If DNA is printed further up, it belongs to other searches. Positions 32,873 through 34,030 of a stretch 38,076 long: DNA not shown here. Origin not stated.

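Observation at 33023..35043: Glycosylase / DUF6884-like / PfkB-kinase module translationally chained onto parAB at the position usually held by mnmG-rsmG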

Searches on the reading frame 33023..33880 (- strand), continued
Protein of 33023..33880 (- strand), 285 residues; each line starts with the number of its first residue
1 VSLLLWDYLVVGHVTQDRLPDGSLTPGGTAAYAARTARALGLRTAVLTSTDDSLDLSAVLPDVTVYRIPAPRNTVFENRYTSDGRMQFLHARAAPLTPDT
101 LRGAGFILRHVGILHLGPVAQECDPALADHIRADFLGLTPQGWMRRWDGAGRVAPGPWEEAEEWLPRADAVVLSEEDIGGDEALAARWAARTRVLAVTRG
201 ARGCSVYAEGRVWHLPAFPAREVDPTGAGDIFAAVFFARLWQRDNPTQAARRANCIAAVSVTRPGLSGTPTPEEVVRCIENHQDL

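Call 32: find_encoding_contigs(protein=P0282, flank=4000, max_places=1)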
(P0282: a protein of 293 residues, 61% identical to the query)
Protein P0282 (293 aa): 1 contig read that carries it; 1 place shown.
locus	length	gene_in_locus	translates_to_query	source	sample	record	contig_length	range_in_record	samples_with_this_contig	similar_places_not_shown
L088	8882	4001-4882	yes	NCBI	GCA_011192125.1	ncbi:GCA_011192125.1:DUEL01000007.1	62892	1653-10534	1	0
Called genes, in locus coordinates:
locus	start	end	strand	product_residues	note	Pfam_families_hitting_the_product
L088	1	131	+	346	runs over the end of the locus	PF18915:DUF5667 (weak)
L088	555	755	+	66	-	PF00468:Ribosomal_L34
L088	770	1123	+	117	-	PF00825:Ribonuclease_P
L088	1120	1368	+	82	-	PF01809:YidD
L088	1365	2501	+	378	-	PF13360:PQQ_2, PF01011:PQQ (faint), PF25293:Beta-prop_EMC1_N (faint), PF25292:Beta-prop_CGLA (faint), PF13570:Beta-prop_ACSF4, PF13360:PQQ_2, PF13570:Beta-prop_ACSF4 (weak)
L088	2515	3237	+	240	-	PF02096:60KD_IMP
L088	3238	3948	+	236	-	PF14804:Jag_N, PF13083:KH_KhpA-B (faint), PF01424:R3H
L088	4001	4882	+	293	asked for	PF00294:PfkB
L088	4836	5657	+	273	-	PF00142:Fer4_NifH, PF01656:CbiA, PF02374:ArsA_ATPase (weak), PF06564:CBP_BcsQ, PF09140:MipZ, PF10609:ParA (weak), PF13614:AAA_31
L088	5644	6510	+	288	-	PF02195:ParB_N, PF17762:HTH_ParB, PF23552:ParB_C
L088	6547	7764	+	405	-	PF00557:Peptidase_M24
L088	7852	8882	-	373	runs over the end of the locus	PF00583:Acetyltransf_1 (faint)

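Call 33: find_encoding_contigs(protein=P0351, flank=4000, max_places=1)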
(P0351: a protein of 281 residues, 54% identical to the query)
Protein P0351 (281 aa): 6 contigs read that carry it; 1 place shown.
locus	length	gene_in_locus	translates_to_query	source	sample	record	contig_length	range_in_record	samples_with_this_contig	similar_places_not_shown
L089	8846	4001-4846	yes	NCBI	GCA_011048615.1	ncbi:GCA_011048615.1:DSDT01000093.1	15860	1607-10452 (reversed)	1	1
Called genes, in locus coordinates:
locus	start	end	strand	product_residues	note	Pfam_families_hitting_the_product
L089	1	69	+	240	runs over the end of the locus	PF04474:DUF554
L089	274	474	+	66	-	PF00468:Ribosomal_L34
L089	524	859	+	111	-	PF00825:Ribonuclease_P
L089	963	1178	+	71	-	PF01809:YidD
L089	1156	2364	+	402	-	PF01011:PQQ (faint), PF13360:PQQ_2, PF13570:Beta-prop_ACSF4, PF13360:PQQ_2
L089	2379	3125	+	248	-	PF02096:60KD_IMP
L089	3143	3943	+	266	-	PF14804:Jag_N, PF13083:KH_KhpA-B, PF01424:R3H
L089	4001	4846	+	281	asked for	PF00294:PfkB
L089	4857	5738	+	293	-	PF06564:CBP_BcsQ (faint), PF09140:MipZ (weak), PF10609:ParA (weak), PF13614:AAA_31, PF00142:Fer4_NifH (weak), PF01656:CbiA, PF02374:ArsA_ATPase (weak), PF13614:AAA_31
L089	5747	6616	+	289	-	PF02195:ParB_N, PF17762:HTH_ParB, PF23552:ParB_C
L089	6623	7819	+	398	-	PF00557:Peptidase_M24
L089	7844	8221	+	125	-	-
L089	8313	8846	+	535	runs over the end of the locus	PF07969:Amidohydro_3, PF01979:Amidohydro_1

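Call 37: search_solved_structures(query=window:33023-33880:-, max_evalue=0.001, show_alignments=1)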
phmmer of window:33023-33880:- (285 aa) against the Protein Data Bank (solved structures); distinct sequences matched with E-value up to 0.001: 32.
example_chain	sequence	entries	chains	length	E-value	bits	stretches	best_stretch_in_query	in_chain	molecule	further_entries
3iq0_A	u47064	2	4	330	8.3e-11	44.9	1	164-282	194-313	putative Ribokinase II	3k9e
5ysp_A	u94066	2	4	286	6.4e-10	41.9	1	11-265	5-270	TM0415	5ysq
1vk4_A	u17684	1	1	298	6.6e-10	41.9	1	10-265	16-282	PfkB Carbohydrate kinase TM0415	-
6znx_A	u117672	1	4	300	2.5e-09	40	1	188-268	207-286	Ribokinase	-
8cqx_A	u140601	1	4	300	3.1e-09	39.7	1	189-268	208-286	Ribokinase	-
7e4l_A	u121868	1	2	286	2e-08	37.1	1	11-265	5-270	PfkB domain-containing protein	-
7ag6_A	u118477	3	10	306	2.5e-08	36.7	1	195-271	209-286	Sulfofructose kinase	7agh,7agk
3i3y_A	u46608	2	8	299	4.2e-08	36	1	192-275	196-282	Carbohydrate kinase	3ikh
1vm7_A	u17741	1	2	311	4.3e-08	36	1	195-281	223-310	ribokinase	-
1v19_A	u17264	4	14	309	7.5e-08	35.1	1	162-275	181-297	2-KETO-3-DEOXYGLUCONATE KINASE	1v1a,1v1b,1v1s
3ewm_A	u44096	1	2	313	1.9e-07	33.8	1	162-280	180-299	Uncharacterized sugar kinase PH1459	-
4x8f_A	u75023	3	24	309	5e-07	32.4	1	177-282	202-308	Ribokinase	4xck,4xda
3kd6_A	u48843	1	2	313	1.8e-06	30.6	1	156-253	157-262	Carbohydrate kinase, PfkB family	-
1gqt_A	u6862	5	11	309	2e-06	30.5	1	189-276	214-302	RIBOKINASE | PROTEIN (RIBOKINASE)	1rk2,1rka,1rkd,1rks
6wjz_A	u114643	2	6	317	2.3e-06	30.3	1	187-268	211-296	Ribokinase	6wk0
3w4s_A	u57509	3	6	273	2e-05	27.2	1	9-259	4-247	Carbohydrate/pyrimidine kinase, PfkB family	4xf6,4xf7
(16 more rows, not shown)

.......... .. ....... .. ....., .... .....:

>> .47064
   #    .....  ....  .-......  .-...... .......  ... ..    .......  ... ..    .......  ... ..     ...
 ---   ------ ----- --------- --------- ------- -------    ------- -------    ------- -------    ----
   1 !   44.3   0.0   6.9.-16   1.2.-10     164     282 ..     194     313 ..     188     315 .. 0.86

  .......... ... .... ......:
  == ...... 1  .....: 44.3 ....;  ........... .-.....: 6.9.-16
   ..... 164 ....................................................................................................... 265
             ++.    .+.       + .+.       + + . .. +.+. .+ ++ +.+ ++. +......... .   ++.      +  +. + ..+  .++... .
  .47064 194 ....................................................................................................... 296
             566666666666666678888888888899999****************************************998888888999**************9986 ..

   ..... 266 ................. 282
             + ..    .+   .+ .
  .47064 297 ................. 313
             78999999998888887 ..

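Call 85: search_solved_structures(query=window:33023-33880:-, max_evalue=1e-8, show_alignments=3)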
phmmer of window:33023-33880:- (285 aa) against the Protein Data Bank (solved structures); distinct sequences matched with E-value up to 1e-8: 5.
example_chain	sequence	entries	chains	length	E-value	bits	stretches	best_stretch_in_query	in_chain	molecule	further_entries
3iq0_A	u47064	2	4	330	8.3e-11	44.9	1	164-282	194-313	putative Ribokinase II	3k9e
5ysp_A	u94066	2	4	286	6.4e-10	41.9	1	11-265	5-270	TM0415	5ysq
1vk4_A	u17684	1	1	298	6.6e-10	41.9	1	10-265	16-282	PfkB Carbohydrate kinase TM0415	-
6znx_A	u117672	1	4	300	2.5e-09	40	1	188-268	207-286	Ribokinase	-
8cqx_A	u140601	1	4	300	3.1e-09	39.7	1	189-268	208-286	Ribokinase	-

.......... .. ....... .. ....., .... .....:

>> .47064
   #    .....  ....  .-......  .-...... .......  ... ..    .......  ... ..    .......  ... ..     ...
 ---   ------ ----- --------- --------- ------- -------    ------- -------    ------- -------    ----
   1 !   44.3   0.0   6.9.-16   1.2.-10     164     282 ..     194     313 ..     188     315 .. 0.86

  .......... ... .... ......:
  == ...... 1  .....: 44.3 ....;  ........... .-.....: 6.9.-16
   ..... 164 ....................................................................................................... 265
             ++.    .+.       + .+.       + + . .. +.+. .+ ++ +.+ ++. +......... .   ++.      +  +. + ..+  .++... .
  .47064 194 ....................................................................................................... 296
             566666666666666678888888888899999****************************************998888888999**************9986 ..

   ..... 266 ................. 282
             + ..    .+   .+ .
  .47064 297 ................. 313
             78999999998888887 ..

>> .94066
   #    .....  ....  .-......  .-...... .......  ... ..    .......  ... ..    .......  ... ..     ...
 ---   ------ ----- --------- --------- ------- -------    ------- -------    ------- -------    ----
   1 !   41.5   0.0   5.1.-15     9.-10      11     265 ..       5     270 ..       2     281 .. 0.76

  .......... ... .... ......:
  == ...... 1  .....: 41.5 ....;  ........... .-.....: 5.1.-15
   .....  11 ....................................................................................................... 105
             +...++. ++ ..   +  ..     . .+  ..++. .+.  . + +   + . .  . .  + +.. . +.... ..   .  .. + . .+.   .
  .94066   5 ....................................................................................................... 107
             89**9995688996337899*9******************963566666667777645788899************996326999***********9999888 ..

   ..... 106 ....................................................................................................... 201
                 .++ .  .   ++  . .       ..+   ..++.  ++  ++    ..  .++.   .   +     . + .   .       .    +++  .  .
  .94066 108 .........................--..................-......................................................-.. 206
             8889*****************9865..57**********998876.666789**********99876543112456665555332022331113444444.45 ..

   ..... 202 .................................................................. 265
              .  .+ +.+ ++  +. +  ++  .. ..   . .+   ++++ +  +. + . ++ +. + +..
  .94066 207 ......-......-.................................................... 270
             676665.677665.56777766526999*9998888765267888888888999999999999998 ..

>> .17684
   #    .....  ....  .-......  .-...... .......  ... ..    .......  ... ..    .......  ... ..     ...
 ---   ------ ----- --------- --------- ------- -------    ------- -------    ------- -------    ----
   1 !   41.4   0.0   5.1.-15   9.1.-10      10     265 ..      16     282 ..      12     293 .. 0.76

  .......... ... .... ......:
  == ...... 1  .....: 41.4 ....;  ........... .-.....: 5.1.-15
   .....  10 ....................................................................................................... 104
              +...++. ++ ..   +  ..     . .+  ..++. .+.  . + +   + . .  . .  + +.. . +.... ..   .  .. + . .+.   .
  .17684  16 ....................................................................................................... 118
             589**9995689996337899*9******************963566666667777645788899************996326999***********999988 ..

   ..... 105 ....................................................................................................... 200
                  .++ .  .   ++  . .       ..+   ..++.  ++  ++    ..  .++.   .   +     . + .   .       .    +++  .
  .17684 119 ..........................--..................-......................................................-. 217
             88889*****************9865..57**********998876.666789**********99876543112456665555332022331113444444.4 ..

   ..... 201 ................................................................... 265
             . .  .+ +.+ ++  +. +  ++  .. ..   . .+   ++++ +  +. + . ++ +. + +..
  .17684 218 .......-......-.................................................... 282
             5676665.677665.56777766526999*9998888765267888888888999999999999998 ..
